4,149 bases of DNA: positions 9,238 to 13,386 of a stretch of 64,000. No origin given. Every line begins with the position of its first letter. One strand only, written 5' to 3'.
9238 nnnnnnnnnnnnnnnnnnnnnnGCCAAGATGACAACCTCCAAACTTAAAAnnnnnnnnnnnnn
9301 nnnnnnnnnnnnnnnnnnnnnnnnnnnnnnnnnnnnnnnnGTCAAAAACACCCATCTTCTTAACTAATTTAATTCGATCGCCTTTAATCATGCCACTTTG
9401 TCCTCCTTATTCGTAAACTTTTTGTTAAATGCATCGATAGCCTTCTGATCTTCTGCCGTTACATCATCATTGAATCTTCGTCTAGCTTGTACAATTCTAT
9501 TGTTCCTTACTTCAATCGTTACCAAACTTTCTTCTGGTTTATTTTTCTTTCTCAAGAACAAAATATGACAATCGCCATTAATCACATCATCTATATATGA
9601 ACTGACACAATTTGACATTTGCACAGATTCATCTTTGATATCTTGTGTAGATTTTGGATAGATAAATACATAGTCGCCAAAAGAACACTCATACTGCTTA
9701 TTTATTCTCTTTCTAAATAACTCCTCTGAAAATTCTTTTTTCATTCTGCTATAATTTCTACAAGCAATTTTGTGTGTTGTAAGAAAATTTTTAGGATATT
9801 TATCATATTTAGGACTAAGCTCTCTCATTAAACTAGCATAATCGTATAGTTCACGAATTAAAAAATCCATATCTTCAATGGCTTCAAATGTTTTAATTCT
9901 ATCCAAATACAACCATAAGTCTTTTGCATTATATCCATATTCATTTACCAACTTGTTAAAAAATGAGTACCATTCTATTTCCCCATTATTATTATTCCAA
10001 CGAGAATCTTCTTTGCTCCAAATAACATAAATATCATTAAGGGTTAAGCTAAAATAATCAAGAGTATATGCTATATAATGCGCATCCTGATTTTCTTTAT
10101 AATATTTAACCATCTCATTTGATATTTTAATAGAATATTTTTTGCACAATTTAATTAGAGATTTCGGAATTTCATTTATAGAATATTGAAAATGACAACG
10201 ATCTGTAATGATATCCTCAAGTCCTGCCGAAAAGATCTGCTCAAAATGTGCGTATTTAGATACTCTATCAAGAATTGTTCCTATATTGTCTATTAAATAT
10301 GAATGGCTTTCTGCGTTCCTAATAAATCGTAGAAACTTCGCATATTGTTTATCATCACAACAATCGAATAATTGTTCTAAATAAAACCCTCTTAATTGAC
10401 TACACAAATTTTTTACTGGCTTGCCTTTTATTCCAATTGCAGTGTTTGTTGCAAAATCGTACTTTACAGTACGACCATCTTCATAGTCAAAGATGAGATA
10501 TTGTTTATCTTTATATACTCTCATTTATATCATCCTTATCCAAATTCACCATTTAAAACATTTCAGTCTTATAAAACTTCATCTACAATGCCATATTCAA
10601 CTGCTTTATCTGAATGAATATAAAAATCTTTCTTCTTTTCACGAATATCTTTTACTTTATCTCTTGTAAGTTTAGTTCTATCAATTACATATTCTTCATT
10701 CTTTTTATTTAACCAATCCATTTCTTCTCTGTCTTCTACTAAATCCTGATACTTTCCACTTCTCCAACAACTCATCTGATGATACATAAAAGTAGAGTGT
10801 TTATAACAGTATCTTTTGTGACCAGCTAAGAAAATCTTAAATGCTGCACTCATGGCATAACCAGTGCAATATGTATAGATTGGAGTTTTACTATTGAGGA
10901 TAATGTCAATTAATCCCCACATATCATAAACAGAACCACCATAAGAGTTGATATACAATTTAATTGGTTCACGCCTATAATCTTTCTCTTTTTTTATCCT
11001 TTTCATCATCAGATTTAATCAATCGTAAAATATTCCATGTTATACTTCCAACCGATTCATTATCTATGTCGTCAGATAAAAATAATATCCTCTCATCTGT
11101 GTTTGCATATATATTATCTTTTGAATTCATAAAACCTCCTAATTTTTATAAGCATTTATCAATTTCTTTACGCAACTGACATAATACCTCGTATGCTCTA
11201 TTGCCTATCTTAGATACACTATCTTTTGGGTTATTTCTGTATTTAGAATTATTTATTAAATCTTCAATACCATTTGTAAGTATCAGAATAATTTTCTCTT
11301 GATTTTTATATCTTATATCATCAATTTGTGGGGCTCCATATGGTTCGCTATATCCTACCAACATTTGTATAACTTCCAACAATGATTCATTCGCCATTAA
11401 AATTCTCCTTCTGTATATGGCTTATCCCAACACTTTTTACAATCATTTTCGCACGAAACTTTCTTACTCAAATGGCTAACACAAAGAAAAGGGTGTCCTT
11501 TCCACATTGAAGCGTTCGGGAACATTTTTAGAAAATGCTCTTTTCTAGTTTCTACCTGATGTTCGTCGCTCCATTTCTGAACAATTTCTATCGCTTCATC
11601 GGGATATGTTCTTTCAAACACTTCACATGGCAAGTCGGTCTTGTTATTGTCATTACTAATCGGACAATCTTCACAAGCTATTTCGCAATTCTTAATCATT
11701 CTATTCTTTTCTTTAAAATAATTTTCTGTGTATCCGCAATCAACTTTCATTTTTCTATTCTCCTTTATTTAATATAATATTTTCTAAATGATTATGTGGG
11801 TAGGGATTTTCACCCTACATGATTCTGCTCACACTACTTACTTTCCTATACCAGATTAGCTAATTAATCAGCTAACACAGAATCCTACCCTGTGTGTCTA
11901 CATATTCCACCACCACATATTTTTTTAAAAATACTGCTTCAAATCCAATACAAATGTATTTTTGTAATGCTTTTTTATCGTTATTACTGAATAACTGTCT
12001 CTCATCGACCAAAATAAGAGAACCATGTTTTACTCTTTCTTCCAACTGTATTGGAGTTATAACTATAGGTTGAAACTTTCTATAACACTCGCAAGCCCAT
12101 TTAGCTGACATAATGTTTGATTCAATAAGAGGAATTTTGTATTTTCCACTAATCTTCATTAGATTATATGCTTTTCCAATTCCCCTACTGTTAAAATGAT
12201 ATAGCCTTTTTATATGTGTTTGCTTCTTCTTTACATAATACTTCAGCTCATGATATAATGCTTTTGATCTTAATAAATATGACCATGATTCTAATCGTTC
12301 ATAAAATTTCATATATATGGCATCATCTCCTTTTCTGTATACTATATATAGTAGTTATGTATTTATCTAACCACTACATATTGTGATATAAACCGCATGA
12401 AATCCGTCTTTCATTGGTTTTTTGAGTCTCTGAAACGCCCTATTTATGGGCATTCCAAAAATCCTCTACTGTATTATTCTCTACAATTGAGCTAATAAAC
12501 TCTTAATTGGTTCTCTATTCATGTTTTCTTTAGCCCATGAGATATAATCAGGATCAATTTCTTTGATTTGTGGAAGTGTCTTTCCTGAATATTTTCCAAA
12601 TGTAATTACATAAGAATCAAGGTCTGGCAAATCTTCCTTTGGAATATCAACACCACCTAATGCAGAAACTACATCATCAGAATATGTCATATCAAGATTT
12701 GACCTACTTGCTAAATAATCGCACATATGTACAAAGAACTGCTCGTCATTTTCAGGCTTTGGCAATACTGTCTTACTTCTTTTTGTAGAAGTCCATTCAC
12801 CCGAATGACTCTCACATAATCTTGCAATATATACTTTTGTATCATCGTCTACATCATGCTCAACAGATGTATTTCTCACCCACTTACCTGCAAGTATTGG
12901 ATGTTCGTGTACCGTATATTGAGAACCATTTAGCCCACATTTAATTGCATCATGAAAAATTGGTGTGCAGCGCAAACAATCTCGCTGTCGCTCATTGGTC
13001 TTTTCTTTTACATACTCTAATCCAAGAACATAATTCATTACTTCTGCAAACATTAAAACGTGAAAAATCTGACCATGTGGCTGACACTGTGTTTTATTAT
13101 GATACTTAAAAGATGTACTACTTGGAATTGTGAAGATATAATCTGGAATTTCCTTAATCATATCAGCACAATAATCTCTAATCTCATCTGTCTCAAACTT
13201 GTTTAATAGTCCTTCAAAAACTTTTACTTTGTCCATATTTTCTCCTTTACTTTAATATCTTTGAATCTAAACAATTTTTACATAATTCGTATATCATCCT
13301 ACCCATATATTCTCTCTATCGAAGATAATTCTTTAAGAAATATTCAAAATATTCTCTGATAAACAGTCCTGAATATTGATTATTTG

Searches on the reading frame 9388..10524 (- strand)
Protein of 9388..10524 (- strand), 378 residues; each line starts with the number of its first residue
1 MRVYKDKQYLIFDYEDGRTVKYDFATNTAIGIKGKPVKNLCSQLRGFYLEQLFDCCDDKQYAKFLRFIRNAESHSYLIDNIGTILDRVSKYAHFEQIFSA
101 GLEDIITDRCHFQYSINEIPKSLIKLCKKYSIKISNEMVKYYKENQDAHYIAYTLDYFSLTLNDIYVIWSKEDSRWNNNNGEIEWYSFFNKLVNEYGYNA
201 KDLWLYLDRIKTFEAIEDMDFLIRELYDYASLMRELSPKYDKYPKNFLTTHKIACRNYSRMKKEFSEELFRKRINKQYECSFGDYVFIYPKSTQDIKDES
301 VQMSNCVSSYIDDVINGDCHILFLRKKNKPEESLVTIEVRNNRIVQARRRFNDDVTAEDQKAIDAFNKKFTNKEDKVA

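Call 87: search_protein_families(library=pfam, proteins=[window:9388-10524:-], max_evalue=0.001)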
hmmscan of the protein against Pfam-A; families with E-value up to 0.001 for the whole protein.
window:9388-10524:- (378 aa): 1 family
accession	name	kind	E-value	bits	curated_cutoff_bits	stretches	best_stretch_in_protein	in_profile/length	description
PF14284.11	PcfJ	-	3.7e-21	75.9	25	1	237-363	18-146/147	PcfJ-like protein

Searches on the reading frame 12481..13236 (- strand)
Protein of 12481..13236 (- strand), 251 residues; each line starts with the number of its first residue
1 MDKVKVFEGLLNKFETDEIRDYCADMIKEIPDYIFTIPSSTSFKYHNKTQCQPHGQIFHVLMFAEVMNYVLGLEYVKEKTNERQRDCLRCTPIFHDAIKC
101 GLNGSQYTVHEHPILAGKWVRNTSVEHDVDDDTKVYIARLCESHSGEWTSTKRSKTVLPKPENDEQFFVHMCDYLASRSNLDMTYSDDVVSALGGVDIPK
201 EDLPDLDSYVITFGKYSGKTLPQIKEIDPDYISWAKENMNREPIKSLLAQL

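Call 87: search_protein_families(library=pfam, proteins=[window:12481-13236:-], max_evalue=0.001)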
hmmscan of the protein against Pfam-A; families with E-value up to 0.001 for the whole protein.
window:12481-13236:- (251 aa): 1 family
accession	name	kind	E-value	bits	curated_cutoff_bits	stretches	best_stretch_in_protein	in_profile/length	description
PF20600.3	ExoX-like_C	-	9.8e-11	41.3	26.5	1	211-238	1-28/30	Exodeoxyribonuclease X-like C-terminal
